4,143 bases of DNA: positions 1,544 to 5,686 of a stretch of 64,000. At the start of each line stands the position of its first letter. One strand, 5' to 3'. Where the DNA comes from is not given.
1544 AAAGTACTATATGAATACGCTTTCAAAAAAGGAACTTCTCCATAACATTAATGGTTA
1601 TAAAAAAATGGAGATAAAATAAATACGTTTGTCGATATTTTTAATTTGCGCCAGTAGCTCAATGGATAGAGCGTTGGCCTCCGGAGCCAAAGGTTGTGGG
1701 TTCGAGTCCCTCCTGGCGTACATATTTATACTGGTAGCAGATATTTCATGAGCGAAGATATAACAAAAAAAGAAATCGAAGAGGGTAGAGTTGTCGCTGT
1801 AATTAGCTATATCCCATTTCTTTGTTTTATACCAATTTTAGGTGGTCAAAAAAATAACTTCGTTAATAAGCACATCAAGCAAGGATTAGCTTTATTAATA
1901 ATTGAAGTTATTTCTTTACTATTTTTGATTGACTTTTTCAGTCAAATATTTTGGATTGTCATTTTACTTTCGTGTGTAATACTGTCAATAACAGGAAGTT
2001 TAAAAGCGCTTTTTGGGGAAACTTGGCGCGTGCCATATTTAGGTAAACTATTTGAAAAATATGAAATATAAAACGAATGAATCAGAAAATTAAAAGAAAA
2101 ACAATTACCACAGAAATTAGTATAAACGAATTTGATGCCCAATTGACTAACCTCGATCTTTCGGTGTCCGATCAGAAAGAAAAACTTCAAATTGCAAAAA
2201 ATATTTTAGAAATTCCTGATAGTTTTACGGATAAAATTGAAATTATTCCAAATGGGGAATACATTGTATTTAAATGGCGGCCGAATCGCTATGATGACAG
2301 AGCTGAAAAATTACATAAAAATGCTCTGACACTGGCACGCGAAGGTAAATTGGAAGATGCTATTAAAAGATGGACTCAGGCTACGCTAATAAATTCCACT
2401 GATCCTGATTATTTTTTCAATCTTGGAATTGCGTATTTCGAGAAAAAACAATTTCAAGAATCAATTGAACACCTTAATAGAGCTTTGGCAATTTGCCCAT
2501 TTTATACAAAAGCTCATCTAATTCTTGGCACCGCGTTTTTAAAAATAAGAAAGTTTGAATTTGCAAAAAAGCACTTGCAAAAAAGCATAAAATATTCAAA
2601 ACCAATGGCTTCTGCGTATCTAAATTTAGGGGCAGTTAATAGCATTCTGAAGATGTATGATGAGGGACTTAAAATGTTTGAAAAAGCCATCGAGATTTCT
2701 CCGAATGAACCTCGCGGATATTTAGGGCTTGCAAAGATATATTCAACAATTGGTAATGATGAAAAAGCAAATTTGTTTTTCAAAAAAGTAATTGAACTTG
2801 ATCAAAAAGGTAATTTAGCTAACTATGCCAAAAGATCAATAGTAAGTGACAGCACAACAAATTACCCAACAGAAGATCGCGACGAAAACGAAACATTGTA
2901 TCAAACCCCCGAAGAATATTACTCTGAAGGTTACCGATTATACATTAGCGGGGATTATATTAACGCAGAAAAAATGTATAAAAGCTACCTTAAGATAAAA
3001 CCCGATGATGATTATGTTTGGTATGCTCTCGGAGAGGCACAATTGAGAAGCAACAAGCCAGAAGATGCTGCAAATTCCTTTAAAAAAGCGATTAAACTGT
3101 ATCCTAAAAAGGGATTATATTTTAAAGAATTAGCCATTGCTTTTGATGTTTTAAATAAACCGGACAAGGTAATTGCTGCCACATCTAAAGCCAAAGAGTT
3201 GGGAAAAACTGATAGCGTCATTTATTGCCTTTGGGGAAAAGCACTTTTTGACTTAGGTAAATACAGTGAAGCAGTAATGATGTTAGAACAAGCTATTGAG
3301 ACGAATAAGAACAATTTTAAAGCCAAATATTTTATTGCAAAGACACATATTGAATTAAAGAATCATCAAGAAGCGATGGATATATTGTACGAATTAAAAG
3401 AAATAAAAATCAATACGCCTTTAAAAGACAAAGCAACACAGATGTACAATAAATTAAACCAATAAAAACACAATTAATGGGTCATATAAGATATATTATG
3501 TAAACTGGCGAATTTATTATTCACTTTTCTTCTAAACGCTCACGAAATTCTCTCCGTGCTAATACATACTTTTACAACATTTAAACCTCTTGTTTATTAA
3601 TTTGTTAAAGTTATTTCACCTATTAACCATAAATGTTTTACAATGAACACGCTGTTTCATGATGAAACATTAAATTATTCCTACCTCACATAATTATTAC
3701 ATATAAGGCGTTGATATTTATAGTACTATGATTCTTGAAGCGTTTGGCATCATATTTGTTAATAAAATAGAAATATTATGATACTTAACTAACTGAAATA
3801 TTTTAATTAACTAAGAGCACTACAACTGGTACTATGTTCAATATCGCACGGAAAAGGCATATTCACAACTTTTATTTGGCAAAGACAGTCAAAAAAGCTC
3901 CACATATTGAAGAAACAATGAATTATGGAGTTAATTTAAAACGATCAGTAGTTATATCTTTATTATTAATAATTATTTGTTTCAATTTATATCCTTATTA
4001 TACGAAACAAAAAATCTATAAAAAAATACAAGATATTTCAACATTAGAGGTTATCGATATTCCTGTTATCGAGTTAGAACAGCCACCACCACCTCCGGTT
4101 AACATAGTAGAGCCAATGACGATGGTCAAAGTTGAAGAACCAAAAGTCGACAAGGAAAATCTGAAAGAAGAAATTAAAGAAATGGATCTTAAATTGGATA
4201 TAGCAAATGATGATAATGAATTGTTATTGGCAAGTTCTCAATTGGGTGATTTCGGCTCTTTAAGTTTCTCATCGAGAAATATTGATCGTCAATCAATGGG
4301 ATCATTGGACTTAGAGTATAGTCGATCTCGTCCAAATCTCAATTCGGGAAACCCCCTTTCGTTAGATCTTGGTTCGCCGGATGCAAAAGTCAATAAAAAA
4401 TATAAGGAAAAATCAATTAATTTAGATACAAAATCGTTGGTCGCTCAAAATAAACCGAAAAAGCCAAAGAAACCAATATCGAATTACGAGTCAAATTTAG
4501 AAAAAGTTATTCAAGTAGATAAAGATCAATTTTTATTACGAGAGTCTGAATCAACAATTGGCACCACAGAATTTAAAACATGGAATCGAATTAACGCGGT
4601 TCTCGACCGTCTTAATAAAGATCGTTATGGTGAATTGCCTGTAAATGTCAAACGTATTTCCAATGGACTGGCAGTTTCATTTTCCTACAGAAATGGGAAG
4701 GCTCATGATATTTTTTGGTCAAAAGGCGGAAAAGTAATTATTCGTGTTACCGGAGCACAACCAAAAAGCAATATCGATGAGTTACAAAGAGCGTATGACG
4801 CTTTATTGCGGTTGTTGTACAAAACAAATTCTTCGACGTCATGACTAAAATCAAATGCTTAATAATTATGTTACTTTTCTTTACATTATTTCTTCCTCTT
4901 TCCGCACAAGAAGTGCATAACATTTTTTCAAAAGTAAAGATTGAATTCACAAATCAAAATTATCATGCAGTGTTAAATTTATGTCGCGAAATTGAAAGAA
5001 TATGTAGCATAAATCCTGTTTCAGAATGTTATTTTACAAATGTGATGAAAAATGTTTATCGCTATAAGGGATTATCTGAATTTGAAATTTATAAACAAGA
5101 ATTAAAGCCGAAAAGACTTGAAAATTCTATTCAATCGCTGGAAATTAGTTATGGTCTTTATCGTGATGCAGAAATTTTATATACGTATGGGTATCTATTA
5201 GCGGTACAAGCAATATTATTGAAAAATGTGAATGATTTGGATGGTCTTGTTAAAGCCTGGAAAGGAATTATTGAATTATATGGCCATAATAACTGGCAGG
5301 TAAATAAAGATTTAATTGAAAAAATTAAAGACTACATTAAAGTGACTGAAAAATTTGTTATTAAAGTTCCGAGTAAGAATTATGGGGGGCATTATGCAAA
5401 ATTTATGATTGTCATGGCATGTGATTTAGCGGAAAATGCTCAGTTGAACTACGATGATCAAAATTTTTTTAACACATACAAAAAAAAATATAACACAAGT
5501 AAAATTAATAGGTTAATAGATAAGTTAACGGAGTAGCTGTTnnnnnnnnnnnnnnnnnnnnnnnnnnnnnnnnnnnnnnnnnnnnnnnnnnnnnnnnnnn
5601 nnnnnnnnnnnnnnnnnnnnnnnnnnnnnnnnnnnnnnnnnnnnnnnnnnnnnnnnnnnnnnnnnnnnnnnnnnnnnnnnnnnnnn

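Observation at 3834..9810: Tandem array of lineage-specific exported proteins with a nested short/long paralog architecture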

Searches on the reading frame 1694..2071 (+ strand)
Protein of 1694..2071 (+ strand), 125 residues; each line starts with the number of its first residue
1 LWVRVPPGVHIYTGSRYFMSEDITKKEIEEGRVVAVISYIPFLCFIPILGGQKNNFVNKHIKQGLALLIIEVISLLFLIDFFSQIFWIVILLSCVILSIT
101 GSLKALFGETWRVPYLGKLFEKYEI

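Call 4: search_protein_families(library=pfam, proteins=[window:1694-2071:+], max_evalue=1)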
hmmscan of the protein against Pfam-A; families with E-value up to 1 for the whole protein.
window:1694-2071:+ (125 aa): 2 families
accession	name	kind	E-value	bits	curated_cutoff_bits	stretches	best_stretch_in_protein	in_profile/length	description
PF09685.15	DUF4870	-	0.003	18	25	1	52-119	43-106/107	Domain of unknown function (DUF4870)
PF01988.24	VIT1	-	0.22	11.8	28.1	1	70-112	147-191/214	VIT family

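Call 5: search_protein_families(library=ncbifam, proteins=[window:1694-2071:+], max_evalue=1)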
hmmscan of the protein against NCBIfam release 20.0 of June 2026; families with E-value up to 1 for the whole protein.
window:1694-2071:+ (125 aa): 1 family
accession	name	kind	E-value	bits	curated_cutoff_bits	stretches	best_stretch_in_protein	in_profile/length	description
NF045514.1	glycotran_HepC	equivalog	0.031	13.5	140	1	72-122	122-167/220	heterocyst development glycosyltransferase HepC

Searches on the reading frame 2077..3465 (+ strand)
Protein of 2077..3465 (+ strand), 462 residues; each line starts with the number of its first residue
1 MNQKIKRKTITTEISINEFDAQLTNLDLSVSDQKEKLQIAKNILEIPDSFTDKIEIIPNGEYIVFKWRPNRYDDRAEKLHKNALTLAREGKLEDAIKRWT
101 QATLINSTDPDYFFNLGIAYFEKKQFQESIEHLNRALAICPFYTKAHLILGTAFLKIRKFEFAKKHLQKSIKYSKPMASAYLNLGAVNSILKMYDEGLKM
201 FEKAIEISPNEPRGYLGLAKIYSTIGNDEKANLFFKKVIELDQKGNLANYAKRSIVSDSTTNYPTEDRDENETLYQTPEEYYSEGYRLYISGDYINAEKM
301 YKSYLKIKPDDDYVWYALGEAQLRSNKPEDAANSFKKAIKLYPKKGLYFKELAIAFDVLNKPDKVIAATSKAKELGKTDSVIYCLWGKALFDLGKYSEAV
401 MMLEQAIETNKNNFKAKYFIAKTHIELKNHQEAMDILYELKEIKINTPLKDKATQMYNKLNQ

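Call 4: search_protein_families(library=pfam, proteins=[window:2077-3465:+], max_evalue=1)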
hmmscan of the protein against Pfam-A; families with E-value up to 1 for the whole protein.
window:2077-3465:+ (462 aa): 36 families (the best 25 are shown)
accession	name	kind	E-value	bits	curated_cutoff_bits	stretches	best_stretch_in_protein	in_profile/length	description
PF07719.23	TPR_2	-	2.8e-39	130.4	27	6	110-141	1-32/34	Tetratricopeptide repeat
PF00515.34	TPR_1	-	3.2e-38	128.4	27.8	5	111-142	2-33/34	Tetratricopeptide repeat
PF13414.12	TPR_11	-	6.5e-34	115.8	26.8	5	88-123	6-41/42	TPR repeat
PF13181.12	TPR_8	-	9e-30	100.7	25.7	5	178-210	1-33/34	Tetratricopeptide repeat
PF14559.12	TPR_19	-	2.1e-29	102.1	25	4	390-439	1-50/68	Tetratricopeptide repeat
PF13424.12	TPR_12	-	4.2e-29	101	30.1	5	177-244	2-77/77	Tetratricopeptide repeat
PF13432.12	TPR_16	-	4.8e-27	94.5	32.7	4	82-142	3-63/65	Tetratricopeptide repeat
PF13428.12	TPR_14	-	1.1e-22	78.6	23.5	5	279-320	2-43/44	Tetratricopeptide repeat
PF13431.12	TPR_17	-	4.4e-21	73.8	24.4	3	201-231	2-32/34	Tetratricopeptide repeat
PF12895.13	ANAPC3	-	5.6e-16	59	27.2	4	383-437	27-79/82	Anaphase-promoting complex, cyclosome, subunit 3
PF23914.1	TPR_CcmH_CycH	-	8e-16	58.7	42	3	304-345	42-83/158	Cytochrome c-type biogenesis protein H TPR domain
PF13374.12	TPR_10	-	1.7e-13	50.5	27.5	3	387-411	9-33/42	Tetratricopeptide repeat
PF13174.12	TPR_6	-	5.4e-13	49.1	26.3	2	314-344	2-32/33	Tetratricopeptide repeat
PF13176.12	TPR_7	-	1.5e-12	47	27.9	1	315-343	2-30/36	Tetratricopeptide repeat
PF25063.1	ARM_TT21_C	-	1.7e-09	38.3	35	1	78-208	21-159/209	Tetratricopeptide repeat protein 21 C-terminal ARM domain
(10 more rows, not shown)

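Call 5: search_protein_families(library=ncbifam, proteins=[window:2077-3465:+], max_evalue=1)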
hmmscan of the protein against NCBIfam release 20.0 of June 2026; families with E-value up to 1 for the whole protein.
window:2077-3465:+ (462 aa): 37 families (the best 25 are shown)
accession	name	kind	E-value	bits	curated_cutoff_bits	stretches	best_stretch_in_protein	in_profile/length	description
NF040959.1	MamA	equivalog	1.1e-41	142.6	200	3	73-242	34-203/204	magnetosome protein MamA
TIGR02552.1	LcrH_SycD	equivalog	3e-29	101.5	104.8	4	279-355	19-95/136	SycD/LcrH family type III secretion system chaperone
TIGR02917.1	PEP_TPR_lipo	equivalog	3.3e-27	94.8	312.2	2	291-441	749-898/899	XrtA/PEP-CTERM system TPR-repeat protein PrsT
TIGR02521.1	type_IV_pilW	equivalog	1.1e-21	77.5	154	3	115-206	36-127/234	type IV pilus biogenesis/stability protein PilW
NF033920.0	C39_PA2778_fam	equivalog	8e-15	54.9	150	4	288-375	166-253/255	PA2778 family cysteine peptidase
TIGR00540.1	TPR_hemY_coli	hypoth_equivalog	3e-14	52.6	142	3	83-170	299-385/385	heme biosynthesis-associated TPR protein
NF047558.1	TPR_END_plus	domain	1.1e-13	50.9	32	2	113-144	2-33/56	TPR end-of-group domain-containing protein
NF033758.1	gliding_GltE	equivalog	1.4e-13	50.6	225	2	102-242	214-355/411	adventurous gliding motility TPR repeat lipoprotein GltE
TIGR00990.1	3a0801s09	subfamily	6.5e-13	48.2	757.25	3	227-436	346-564/615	mitochondrial import receptor subunit TOM70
TIGR02795.1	tol_pal_ybgF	equivalog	1.4e-12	48.2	90.1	2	278-345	2-72/119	tol-pal system protein YbgF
NF047371.1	FlcA_CTERM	equivalog_domain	1.2e-11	43.9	300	3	88-169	451-532/646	periplasmic flagellar collar protein FlcA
NF033762.1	social_mot_Tgl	equivalog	1.4e-10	41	225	1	83-235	38-193/252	social motility TPR repeat lipoprotein Tgl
NF052415.1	T3SS_chap_SctY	equivalog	2.3e-09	37.7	70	1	296-341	24-69/106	type III secretion apparatus assembly chaperone SctY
TIGR03939.1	PGA_TPR_OMP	equivalog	2.9e-09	35.7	366.65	2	192-279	100-186/800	poly-beta-1,6 N-acetyl-D-glucosamine export porin PgaA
NF008520.0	PRK11447.1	equivalog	5e-08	31.2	858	1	80-338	273-521/1157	cellulose synthase complex outer membrane protein BcsC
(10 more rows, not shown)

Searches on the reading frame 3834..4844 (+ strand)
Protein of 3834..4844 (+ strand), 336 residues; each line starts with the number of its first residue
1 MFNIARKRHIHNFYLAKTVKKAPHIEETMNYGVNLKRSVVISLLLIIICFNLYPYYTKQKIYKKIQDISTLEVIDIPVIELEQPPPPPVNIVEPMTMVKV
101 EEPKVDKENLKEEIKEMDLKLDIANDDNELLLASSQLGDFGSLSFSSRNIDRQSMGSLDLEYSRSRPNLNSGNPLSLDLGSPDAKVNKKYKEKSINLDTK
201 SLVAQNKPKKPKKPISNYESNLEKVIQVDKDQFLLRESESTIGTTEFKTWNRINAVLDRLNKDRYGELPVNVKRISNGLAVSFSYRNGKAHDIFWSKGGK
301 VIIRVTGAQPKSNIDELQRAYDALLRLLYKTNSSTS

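Call 4: search_protein_families(library=pfam, proteins=[window:3834-4844:+], max_evalue=1)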
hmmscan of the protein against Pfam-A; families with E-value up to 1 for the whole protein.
window:3834-4844:+ (336 aa): 2 families
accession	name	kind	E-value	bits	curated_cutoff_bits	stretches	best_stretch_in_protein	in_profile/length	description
PF02439.20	Adeno_E3_CR2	-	0.59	10.4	36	0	39-62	12-36/38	Adenovirus E3 region protein CR2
PF18035.6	Bap31_Bap29_C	-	0.9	10.1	30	0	311-331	21-41/52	Bap31/Bap29 cytoplasmic coiled-coil domain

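Call 5: search_protein_families(library=ncbifam, proteins=[window:3834-4844:+], max_evalue=1)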
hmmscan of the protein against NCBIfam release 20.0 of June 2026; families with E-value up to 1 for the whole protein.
window:3834-4844:+ (336 aa): 1 family
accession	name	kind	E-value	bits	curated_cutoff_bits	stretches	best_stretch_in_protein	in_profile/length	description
NF038218.1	IcmG_DotF_IVB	equivalog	0.032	13.9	200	1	24-120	36-132/266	type IVB secretion system protein IcmG/DotF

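Call 17: search_solved_structures(query=A2, max_evalue=10)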
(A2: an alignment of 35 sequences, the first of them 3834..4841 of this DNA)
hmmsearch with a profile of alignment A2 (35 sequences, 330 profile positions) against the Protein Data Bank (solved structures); distinct sequences matched with E-value up to 10: 2.
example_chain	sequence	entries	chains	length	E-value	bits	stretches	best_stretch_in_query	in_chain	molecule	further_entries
4psl_A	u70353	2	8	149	0.47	13.1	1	66-127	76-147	ssDNA binding protein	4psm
3fmb_A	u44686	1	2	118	1.8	11.3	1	96-169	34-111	Dimeric protein of unknown function and ferredoxin-like fold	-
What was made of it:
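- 4551..4826 (+): Conserved C-terminal domain of A (residues about 240-331). Invariant residues are W250, R259, G266, W295, G299, G307 and E316. No PDB sequence relative by profile search (call 17).
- Closest known: TolA / TonB / FtsN-type bitopic periplasm-spanning proteins. Different: No profile hit to any PDB chain (call 17).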

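Call 65: search_protein_families(library=pfam, alignment_id=A2, max_evalue=5)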
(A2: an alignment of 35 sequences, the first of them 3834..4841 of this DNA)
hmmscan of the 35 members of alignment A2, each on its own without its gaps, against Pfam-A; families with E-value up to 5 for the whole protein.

A. member 1, window:3834-4841:+ (336 aa): 2 families
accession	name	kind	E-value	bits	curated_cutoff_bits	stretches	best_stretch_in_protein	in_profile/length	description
PF02439.20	Adeno_E3_CR2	-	0.59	10.4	36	1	39-62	12-36/38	Adenovirus E3 region protein CR2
PF18035.6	Bap31_Bap29_C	-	0.9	10.1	30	1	311-331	21-41/52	Bap31/Bap29 cytoplasmic coiled-coil domain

B. families by the number of members that match (of 35 scanned): 9 families
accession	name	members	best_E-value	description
PF24638.1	KH_DEAH11_1st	4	0.0041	DEAH11 eukaryotic type KH-domain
PF20912.2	RPC3_helical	2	0.06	DNA-directed RNA polymerase III subunit RPC3, helical hairpin domain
PF14172.12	DUF4309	1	0.018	Domain of unknown function (DUF4309)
PF21712.3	RASSF8-10_RA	1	0.064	Ras association domain-containing protein 8/10, RA domain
PF05448.18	AXE1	1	0.13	Acetyl xylan esterase (AXE1)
PF00081.27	Sod_Fe_N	1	0.19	Iron/manganese superoxide dismutases, alpha-hairpin domain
PF12355.13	Dscam_C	1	0.56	Down syndrome cell adhesion molecule C terminal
PF02439.20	Adeno_E3_CR2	1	0.59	Adenovirus E3 region protein CR2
PF18035.6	Bap31_Bap29_C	1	0.9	Bap31/Bap29 cytoplasmic coiled-coil domain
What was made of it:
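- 3834..4844 (+): Gene A (336 aa). Bitopic membrane protein: about 38-aa basic cytoplasmic tail, one TM helix, Pro-rich stretch, about 150-aa poorly conserved charged linker, and a conserved C-terminal domain of about 95 aa. No Pfam or NCBIfam hit (calls 4, 5, 65).
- Closest known: TolA / TonB / FtsN-type bitopic periplasm-spanning proteins. Different: No match to the TonB_C, TolA_C or SPOR domains (calls 4, 5, 65).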

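Call 66: search_protein_families(library=padloc, proteins=[window:3834-4844:+], max_evalue=1)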
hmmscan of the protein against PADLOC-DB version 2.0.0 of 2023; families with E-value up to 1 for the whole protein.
window:3834-4844:+ (336 aa): 0 families

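Call 67: search_protein_families(library=phrogs, proteins=[window:3834-4844:+], max_evalue=1)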
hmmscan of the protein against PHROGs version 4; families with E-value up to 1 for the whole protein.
window:3834-4844:+ (336 aa): 2 families
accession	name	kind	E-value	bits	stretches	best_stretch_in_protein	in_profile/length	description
phrog_25263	-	unknown function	0.046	14.6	1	95-136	10-51/59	-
phrog_35552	-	unknown function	0.18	12.8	1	224-246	5-27/66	-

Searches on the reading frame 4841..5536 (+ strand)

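Call 4: search_protein_families(library=pfam, proteins=[window:4841-5536:+], max_evalue=1)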
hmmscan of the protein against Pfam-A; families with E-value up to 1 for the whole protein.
window:4841-5536:+ (231 aa): 4 families
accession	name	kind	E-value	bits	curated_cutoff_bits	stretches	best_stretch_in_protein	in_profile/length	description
PF25325.1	EF-hand_EFHB_C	-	0.051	13.8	27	1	16-71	19-71/75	EFHB C-terminal EF-hand domain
PF21462.3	PsaS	-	0.16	12.6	27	1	139-186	66-108/112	Ph 6 antigen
PF09537.16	DUF2383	-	0.19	12.3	30.8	0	24-52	70-98/111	Domain of unknown function (DUF2383)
PF07546.18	EMI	-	0.44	11.8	25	1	24-75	8-51/69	EMI domain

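Call 5: search_protein_families(library=ncbifam, proteins=[window:4841-5536:+], max_evalue=1)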
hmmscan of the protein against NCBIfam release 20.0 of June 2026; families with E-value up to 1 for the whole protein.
window:4841-5536:+ (231 aa): 2 families
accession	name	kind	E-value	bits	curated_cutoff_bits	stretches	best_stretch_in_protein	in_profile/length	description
NF010563.0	PRK13958.1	equivalog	0.0039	16.7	234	1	154-185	108-139/210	phosphoribosylanthranilate isomerase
NF053819.1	EF0750_LPXTG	subfamily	0.14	12.6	47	1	1-39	1-43/105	EF2685/EF0750 family sortase-dependent surface protein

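Call 66: search_protein_families(library=padloc, proteins=[window:4841-5536:+], max_evalue=1)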
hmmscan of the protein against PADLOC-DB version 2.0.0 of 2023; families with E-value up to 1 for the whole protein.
window:4841-5536:+ (231 aa): 1 family
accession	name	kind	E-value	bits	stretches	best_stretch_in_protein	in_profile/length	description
PDLC02928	NDT_II-A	-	0.0033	14.9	1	11-79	182-251/279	-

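Call 67: search_protein_families(library=phrogs, proteins=[window:4841-5536:+], max_evalue=1)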
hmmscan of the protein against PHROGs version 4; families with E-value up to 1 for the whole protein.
window:4841-5536:+ (231 aa): 1 family
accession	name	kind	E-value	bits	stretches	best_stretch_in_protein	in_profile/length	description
phrog_13883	-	unknown function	0.054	14.5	1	121-197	34-118/151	-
